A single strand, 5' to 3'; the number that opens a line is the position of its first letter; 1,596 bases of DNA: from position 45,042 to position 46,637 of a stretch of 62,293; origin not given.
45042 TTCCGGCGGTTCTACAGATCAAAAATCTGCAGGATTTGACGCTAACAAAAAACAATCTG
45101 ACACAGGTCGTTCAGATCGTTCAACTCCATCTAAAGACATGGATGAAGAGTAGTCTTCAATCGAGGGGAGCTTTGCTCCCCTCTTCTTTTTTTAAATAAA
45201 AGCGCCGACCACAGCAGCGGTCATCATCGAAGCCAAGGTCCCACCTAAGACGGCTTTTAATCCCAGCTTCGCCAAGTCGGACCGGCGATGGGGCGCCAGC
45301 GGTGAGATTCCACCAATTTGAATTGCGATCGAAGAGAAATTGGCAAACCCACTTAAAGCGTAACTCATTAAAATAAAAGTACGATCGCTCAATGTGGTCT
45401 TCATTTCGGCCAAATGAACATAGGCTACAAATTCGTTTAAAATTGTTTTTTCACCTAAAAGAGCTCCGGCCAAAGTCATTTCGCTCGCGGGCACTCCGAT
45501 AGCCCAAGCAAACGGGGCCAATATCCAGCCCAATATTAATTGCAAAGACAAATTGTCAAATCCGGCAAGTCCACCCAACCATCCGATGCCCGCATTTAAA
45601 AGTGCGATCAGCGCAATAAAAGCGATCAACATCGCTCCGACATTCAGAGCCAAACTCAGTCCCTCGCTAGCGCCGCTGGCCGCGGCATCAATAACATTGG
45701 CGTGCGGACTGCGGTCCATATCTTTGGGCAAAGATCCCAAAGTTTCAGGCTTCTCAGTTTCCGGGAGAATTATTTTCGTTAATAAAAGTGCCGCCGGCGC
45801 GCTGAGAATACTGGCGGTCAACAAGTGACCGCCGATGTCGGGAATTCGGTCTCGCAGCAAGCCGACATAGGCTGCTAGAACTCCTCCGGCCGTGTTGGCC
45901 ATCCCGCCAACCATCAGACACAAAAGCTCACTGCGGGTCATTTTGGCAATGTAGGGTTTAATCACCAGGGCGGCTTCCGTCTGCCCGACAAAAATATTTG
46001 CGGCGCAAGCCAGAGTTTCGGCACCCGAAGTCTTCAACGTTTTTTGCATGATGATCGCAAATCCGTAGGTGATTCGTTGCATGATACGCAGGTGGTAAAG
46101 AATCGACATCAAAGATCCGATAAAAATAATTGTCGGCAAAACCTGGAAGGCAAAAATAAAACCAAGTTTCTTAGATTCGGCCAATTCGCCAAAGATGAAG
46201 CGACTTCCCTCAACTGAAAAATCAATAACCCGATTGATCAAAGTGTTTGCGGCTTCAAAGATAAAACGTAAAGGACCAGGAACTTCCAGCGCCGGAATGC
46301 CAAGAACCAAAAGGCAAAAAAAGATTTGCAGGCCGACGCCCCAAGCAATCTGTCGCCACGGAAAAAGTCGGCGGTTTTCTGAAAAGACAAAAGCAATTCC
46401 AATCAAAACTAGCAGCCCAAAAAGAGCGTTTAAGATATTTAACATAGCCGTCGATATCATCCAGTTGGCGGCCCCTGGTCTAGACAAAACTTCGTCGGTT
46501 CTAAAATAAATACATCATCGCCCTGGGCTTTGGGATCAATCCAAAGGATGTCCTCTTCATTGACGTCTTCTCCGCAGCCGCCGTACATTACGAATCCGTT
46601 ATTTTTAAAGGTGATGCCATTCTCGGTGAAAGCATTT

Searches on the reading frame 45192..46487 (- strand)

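Call 42: search_protein_families(library=pfam, proteins=[window:45192-46487:-], max_evalue=0.00001)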
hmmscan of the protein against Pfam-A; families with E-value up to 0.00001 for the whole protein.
window:45192-46487:- (431 aa): 3 families
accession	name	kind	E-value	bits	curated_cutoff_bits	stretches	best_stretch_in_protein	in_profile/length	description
PF07662.18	Nucleos_tra2_C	-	5.2e-79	265.3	32.3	1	221-428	1-213/213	Na+ dependent nucleoside transporter C-terminus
PF01773.25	Nucleos_tra2_N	-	8.1e-19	68.4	27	1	23-102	1-74/74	Na+ dependent nucleoside transporter N-terminus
PF07670.19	Gate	-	3.5e-17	63.2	29.6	1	113-211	1-101/104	Nucleoside recognition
